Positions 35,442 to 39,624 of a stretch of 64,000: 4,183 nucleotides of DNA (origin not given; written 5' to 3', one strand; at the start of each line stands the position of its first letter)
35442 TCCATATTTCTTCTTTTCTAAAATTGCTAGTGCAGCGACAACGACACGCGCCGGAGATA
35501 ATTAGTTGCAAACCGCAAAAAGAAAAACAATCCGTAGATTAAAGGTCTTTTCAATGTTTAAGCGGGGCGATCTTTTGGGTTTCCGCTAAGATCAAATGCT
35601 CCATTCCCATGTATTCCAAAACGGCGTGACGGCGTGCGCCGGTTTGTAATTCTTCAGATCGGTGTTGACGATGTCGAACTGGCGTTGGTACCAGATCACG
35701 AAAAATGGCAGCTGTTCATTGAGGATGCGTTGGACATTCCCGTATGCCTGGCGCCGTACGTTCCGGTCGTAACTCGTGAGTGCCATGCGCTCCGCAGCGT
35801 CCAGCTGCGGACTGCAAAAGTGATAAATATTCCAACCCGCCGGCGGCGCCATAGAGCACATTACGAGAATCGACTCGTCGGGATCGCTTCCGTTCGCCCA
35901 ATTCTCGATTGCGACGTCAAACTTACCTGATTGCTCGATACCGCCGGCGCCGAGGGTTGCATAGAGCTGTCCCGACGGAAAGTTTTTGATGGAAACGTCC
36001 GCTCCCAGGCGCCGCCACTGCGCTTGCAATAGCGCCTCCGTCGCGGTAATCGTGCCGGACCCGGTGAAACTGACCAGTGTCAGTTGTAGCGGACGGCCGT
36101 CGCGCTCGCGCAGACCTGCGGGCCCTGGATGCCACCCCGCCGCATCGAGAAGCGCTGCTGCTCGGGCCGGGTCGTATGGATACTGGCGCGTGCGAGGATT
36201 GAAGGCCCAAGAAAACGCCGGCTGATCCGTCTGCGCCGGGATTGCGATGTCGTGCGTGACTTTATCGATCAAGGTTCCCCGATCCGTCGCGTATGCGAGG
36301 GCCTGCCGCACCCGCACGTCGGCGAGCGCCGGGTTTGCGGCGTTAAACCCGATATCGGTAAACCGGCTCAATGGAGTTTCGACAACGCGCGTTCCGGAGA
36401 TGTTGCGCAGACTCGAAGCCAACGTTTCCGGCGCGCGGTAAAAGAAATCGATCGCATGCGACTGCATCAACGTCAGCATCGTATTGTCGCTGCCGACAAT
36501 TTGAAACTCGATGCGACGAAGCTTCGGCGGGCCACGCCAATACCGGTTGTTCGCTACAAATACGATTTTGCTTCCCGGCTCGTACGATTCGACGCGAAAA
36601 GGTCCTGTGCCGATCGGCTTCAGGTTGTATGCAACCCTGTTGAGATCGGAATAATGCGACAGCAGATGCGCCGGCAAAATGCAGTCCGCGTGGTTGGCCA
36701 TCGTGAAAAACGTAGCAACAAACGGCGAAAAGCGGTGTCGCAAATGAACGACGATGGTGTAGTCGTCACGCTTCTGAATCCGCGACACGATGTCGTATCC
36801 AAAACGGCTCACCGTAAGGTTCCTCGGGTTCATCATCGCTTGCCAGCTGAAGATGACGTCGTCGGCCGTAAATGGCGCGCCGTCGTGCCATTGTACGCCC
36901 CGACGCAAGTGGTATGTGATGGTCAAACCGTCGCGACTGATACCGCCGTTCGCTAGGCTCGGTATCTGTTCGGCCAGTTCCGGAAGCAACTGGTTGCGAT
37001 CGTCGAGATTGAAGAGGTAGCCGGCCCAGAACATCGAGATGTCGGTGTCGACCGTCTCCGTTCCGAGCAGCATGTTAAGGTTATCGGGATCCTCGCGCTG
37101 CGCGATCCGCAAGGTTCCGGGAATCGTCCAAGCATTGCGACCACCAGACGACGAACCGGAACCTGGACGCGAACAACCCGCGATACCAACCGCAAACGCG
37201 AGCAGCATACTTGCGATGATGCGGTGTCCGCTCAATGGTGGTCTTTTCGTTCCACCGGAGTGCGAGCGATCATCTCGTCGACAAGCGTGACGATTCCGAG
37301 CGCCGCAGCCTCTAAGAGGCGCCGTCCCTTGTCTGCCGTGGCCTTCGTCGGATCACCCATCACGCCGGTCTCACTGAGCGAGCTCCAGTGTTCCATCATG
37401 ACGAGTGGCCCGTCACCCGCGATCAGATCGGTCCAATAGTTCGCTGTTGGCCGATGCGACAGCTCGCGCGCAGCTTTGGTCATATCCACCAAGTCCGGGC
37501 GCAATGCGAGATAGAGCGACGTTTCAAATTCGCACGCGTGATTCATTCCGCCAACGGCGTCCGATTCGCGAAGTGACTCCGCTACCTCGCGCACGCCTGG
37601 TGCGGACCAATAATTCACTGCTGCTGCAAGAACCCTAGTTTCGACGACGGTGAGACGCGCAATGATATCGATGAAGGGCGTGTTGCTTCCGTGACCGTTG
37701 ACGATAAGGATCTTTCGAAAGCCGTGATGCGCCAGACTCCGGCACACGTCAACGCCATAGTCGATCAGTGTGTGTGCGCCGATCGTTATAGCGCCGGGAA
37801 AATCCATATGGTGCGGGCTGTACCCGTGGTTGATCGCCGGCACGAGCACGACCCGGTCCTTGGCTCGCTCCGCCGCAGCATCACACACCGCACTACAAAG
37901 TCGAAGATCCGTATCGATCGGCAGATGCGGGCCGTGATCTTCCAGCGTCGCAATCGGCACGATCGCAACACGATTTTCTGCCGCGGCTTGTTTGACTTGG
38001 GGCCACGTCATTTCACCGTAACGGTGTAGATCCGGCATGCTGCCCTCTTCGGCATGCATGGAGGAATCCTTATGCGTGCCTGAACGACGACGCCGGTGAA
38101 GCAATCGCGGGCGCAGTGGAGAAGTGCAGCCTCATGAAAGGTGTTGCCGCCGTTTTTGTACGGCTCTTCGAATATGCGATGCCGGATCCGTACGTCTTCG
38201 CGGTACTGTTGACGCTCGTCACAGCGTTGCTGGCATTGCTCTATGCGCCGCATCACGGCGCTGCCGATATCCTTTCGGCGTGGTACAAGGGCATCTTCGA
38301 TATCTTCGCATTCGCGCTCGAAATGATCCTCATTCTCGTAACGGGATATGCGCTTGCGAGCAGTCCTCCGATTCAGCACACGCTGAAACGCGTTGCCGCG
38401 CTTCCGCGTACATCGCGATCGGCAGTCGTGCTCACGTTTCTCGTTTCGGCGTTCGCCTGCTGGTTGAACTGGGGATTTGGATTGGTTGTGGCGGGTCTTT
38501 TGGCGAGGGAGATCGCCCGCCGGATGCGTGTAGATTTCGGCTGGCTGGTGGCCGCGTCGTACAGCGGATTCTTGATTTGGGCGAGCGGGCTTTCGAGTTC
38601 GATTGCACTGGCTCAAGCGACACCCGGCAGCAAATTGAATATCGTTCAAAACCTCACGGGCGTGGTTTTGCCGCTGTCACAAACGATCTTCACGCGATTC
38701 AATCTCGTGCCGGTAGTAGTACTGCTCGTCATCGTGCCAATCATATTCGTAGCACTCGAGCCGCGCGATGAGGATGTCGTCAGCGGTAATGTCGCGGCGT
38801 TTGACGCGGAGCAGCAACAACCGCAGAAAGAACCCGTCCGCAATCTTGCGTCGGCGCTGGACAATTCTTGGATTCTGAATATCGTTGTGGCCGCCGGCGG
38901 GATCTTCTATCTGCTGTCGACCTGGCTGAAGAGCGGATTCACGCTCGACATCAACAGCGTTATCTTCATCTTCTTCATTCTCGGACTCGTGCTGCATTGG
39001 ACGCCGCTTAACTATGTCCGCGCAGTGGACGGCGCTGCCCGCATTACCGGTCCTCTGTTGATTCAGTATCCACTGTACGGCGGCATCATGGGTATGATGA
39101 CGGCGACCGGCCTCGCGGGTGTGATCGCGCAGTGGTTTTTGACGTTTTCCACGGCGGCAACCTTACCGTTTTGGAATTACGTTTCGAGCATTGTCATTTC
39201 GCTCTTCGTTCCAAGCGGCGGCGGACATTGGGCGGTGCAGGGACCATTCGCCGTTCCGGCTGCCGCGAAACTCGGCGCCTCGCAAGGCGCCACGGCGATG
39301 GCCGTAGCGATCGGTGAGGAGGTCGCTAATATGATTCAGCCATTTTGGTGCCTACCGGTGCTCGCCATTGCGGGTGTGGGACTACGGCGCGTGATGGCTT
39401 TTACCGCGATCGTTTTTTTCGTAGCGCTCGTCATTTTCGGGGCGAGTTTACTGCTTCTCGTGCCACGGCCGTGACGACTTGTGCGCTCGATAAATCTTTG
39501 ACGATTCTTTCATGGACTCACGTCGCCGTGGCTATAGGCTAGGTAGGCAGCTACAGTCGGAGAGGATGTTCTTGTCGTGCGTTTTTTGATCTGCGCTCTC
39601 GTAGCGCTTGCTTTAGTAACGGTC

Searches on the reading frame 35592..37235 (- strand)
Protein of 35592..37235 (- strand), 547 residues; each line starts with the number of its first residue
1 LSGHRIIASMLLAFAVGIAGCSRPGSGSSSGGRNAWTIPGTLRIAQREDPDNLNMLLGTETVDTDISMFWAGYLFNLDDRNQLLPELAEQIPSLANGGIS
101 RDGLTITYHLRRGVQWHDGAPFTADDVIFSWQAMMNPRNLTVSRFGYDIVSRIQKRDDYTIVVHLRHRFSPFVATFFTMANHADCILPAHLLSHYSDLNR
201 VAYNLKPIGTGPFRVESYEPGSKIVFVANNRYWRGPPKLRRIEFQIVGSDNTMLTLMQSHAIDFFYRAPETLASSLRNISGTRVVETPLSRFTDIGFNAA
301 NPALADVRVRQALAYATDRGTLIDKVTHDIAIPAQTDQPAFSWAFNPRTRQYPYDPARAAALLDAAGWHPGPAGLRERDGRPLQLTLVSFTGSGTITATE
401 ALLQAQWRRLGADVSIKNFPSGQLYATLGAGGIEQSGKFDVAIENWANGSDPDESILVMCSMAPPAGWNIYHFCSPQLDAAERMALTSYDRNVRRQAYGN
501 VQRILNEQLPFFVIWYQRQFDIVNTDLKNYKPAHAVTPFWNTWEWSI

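Call 59: search_protein_families(library=pfam, proteins=[window:35592-37235:-], max_evalue=0.00001)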
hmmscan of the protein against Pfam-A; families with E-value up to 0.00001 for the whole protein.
window:35592-37235:- (547 aa): 1 family
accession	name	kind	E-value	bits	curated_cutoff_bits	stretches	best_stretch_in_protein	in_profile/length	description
PF00496.27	SBP_bac_5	-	1e-84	285.2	32.4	1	91-459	3-359/368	Bacterial extracellular solute-binding proteins, family 5 Middle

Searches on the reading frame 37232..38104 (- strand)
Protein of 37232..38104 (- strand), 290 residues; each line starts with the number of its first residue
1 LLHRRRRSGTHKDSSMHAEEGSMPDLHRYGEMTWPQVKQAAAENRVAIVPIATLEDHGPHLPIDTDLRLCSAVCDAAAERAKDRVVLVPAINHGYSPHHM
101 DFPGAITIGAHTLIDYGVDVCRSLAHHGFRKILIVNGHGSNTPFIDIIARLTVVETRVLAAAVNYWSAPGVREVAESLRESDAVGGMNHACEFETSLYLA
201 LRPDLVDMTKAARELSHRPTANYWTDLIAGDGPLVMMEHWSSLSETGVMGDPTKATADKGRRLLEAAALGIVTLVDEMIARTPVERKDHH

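Call 59: search_protein_families(library=pfam, proteins=[window:37232-38104:-], max_evalue=0.00001)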
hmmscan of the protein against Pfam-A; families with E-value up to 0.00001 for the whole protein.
window:37232-38104:- (290 aa): 1 family
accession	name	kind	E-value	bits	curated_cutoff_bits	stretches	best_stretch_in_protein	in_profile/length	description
PF02633.19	Creatininase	-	1.1e-70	238.2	31.3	1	31-274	2-237/238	Creatinine amidohydrolase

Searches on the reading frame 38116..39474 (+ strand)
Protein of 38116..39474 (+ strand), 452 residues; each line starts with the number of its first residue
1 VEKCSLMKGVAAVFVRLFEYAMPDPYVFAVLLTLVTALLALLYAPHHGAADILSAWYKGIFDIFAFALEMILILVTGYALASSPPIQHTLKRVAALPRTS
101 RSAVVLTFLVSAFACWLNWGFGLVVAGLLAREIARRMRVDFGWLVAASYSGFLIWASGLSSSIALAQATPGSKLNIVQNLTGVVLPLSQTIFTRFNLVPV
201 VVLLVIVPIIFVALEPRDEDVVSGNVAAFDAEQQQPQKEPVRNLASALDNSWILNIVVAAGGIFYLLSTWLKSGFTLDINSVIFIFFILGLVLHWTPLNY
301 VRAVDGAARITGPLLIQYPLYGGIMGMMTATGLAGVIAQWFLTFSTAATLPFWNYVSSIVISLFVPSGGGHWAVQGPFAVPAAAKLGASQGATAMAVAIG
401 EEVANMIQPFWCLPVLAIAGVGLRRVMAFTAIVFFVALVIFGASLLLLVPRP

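Call 59: search_protein_families(library=pfam, proteins=[window:38116-39474:+], max_evalue=0.00001)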
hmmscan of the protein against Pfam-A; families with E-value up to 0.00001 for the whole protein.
window:38116-39474:+ (452 aa): 1 family
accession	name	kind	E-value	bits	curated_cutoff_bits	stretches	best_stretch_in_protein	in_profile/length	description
PF02667.20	SCFA_trans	-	1.8e-122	410.1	27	1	8-447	3-452/453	Short chain fatty acid transporter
